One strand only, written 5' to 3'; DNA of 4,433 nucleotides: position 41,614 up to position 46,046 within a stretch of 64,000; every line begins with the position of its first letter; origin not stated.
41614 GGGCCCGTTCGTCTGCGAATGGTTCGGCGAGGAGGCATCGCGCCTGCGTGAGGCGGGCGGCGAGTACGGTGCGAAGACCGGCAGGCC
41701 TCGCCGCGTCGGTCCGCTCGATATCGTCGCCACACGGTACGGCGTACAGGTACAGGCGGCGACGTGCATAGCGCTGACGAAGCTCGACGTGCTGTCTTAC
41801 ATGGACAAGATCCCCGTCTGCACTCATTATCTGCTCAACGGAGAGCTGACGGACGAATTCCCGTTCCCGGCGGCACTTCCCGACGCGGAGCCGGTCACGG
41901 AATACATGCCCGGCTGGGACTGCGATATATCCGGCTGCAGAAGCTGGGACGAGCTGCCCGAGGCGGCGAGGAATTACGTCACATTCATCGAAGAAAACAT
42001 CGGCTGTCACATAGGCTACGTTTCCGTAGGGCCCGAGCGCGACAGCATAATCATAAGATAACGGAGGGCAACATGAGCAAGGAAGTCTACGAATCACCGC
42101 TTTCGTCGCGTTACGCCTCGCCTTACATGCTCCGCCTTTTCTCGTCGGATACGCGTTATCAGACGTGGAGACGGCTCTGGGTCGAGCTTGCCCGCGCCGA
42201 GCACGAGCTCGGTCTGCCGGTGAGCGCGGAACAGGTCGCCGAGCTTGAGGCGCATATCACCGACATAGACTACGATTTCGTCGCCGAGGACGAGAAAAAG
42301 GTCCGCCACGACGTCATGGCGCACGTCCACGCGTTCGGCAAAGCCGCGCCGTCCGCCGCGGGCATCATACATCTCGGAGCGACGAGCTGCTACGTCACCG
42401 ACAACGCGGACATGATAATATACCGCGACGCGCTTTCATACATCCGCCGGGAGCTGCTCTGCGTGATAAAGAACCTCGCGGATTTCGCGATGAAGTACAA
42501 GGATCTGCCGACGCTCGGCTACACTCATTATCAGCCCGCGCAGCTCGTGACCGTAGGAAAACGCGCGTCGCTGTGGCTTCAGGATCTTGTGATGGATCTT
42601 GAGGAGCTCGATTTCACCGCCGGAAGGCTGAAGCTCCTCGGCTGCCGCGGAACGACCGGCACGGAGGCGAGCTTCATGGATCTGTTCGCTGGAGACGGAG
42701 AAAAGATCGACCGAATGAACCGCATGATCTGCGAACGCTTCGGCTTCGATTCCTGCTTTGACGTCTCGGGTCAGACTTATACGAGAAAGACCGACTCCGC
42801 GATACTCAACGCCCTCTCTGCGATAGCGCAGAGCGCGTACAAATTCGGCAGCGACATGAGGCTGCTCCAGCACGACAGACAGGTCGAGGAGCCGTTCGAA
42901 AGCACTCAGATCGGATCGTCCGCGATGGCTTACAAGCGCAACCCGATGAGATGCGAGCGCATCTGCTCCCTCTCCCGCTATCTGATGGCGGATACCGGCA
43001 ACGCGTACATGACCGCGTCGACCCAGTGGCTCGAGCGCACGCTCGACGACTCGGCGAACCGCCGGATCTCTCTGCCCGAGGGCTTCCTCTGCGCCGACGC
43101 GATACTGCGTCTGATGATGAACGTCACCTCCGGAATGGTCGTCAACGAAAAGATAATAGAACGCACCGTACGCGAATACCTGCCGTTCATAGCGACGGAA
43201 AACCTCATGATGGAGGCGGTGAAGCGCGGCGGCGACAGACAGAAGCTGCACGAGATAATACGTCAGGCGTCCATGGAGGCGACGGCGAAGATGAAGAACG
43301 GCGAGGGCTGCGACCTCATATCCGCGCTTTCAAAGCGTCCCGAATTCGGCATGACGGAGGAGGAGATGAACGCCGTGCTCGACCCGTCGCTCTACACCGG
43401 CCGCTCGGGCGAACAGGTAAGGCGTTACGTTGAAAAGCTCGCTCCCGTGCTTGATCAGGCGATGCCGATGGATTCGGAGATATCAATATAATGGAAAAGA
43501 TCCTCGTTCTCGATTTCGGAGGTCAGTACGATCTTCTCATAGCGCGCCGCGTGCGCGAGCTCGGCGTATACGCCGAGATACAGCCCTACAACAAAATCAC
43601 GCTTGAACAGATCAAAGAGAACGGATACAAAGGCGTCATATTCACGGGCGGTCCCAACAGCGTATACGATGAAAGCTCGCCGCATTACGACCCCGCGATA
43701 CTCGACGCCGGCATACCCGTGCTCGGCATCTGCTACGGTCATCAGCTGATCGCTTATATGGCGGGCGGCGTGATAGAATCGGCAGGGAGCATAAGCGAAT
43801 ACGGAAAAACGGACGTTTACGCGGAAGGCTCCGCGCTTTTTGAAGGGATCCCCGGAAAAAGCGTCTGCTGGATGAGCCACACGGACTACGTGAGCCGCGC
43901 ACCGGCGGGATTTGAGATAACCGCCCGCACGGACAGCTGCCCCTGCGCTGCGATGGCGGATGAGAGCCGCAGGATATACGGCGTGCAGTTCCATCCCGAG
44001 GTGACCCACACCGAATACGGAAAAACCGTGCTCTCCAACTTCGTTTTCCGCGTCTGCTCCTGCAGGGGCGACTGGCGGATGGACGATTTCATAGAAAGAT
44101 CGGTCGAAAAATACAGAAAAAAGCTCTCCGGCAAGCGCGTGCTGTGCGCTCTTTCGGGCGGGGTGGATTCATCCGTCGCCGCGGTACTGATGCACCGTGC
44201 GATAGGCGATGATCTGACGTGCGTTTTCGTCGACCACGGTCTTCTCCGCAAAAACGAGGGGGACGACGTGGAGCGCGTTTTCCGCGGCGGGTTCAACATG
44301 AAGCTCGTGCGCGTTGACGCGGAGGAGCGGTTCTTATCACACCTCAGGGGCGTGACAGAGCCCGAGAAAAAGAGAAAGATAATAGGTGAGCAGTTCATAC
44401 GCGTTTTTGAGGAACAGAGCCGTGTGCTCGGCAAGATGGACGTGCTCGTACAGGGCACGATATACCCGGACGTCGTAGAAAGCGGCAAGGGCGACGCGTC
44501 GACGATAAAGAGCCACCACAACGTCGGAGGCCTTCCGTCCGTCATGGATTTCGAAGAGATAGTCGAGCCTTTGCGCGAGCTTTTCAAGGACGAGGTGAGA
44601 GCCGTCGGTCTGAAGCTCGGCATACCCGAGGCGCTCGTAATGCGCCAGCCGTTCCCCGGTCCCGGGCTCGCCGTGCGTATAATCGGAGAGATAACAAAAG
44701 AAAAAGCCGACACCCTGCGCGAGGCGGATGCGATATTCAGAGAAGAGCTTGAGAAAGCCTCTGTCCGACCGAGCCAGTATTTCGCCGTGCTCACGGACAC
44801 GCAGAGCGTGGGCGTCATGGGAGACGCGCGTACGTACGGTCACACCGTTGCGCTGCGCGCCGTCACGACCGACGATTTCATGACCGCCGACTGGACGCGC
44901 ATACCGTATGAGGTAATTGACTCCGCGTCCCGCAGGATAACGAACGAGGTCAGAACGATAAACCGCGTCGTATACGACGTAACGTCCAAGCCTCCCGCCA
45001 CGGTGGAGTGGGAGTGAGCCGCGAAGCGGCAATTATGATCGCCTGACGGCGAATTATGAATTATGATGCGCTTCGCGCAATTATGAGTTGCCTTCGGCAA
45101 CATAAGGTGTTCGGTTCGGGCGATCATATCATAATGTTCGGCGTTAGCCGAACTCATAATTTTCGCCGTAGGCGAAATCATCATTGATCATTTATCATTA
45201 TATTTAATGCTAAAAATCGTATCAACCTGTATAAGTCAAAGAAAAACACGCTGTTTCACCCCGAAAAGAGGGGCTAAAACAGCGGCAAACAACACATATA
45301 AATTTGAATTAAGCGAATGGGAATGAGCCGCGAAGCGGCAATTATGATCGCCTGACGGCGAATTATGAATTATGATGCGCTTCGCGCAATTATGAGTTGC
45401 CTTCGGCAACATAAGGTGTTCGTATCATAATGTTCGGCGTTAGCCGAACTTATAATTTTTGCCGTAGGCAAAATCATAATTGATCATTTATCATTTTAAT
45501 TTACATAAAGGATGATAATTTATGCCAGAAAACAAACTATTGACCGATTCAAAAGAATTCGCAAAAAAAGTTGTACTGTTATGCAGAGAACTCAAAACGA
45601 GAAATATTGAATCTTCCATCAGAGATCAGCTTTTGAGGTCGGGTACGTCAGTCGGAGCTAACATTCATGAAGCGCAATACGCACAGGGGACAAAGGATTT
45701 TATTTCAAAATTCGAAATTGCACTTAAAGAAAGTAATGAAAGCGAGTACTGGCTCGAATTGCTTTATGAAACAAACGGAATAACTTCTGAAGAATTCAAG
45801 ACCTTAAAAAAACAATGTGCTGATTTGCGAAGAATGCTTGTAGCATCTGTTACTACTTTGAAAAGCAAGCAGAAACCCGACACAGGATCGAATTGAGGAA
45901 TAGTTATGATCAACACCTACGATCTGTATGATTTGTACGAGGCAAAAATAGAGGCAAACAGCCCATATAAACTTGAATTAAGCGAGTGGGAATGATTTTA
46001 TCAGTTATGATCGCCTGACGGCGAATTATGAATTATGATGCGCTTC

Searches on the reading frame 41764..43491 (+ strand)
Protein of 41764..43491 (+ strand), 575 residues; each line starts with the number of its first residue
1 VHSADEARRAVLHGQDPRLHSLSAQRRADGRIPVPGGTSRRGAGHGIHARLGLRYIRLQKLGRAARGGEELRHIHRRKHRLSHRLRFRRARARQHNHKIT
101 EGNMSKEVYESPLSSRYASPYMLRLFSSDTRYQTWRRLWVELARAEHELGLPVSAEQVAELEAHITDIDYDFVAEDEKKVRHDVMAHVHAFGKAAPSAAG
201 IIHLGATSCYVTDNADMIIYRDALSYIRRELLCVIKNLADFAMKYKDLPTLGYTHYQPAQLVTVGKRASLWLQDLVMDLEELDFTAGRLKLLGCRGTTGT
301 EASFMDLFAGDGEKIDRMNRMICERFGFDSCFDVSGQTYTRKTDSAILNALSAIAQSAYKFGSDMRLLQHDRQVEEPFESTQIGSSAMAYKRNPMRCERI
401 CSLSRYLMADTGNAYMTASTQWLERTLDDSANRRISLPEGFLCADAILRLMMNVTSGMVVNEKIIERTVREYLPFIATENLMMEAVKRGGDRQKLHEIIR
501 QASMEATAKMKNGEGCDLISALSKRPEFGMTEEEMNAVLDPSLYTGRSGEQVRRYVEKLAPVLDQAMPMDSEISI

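Call 82: search_protein_families(library=pfam, proteins=[window:41764-43491:+], max_evalue=0.00001)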
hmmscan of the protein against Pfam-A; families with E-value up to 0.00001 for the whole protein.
window:41764-43491:+ (575 aa): 2 families
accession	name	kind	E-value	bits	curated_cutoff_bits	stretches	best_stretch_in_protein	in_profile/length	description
PF10397.14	ADSL_C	-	1.5e-22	80.1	32.7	1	474-554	1-78/79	Adenylosuccinate lyase C-terminus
PF00206.25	Lyase_1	-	5.7e-21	75.7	27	1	140-403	33-306/312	Lyase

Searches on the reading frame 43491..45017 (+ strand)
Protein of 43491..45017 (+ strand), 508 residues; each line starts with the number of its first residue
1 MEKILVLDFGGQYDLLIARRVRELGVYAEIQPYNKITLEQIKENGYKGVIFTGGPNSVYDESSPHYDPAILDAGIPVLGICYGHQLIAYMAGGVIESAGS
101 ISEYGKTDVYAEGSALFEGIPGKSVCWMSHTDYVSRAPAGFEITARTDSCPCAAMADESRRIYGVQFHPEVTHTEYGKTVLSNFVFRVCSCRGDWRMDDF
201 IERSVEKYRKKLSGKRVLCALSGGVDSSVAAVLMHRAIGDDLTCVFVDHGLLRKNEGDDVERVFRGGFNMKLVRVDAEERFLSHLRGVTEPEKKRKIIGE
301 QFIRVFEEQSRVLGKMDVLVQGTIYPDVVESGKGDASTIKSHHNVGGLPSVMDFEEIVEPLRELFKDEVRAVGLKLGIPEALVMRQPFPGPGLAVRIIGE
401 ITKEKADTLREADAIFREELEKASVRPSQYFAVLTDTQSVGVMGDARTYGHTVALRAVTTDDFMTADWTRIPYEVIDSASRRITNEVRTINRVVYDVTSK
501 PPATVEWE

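Call 83: find_encoding_contigs(protein=window:43491-45017:+, flank=4000, max_places=10)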
Protein window:43491-45017:+ (508 aa): 3 contigs read that carry it; 2 places shown.
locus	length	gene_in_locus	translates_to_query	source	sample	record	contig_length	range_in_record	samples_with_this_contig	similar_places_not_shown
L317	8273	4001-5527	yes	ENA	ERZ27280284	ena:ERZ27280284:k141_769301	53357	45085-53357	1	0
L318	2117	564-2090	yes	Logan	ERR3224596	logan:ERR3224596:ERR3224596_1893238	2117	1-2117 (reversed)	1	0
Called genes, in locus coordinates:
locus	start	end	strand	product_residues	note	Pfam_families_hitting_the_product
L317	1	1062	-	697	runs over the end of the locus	PF12437:GSIII_N, PF00120:Gln-synt_C, PF18318:Gln-synt_C-ter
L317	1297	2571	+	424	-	PF00709:Adenylsucc_synt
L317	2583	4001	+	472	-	PF00206:Lyase_1, PF10397:ADSL_C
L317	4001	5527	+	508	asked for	PF00117:GATase, PF07722:Peptidase_C26 (weak), PF02540:NAD_synthase (faint), PF03054:tRNA_Me_trans (faint), PF00958:GMP_synt_C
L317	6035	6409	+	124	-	PF05635:23S_rRNA_IVP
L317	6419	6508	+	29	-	-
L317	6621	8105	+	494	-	PF04616:Glyco_hydro_43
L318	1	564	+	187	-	?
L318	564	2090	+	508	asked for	PF00117:GATase, PF07722:Peptidase_C26 (weak), PF02540:NAD_synthase (faint), PF03054:tRNA_Me_trans (faint), PF00958:GMP_synt_C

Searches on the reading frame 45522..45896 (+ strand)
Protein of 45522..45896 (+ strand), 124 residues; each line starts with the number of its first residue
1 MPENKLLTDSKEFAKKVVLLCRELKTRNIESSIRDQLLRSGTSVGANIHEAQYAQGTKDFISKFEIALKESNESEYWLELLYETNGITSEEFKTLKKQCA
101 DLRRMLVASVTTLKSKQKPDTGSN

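Call 20: search_protein_families(library=pfam, proteins=[window:45522-45896:+])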
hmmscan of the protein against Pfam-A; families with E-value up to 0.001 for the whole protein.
window:45522-45896:+ (124 aa): 1 family
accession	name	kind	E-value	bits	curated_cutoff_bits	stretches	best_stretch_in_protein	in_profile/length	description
PF05635.17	23S_rRNA_IVP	-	2.9e-25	89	33.8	1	5-107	4-105/106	23S rRNA-intervening sequence protein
